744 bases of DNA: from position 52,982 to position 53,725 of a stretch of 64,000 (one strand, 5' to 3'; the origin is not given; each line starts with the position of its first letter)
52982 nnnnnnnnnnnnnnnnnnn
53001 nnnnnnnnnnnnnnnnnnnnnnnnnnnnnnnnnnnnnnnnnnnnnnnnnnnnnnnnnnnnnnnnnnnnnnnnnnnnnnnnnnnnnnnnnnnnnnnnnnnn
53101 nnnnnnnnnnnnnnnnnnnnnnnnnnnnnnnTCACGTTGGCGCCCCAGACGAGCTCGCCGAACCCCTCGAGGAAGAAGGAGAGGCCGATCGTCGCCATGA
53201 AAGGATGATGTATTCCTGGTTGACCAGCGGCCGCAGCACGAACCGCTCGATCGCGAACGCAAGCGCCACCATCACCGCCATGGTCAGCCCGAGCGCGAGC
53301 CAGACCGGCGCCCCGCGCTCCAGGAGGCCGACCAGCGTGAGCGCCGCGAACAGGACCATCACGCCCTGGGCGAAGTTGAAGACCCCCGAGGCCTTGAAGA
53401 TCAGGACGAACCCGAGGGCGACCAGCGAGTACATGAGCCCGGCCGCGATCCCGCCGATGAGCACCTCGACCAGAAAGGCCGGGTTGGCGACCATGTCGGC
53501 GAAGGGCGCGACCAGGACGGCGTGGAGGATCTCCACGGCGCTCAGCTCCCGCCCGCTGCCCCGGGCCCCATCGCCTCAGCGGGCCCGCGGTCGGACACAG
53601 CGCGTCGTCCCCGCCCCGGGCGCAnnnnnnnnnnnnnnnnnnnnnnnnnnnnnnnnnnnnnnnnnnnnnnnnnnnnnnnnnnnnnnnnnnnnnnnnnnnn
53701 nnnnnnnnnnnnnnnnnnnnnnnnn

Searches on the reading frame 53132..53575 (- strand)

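Call 49: search_protein_families(library=pfam, proteins=[window:53132-53575:-], max_evalue=0.0001)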
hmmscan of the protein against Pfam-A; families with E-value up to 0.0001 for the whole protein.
window:53132-53575:- (147 aa): 1 family
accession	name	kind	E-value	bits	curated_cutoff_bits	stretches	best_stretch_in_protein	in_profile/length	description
PF02653.21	BPD_transp_2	-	2.7e-09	37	26.8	1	40-123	3-87/269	Branched-chain amino acid transport system / permease component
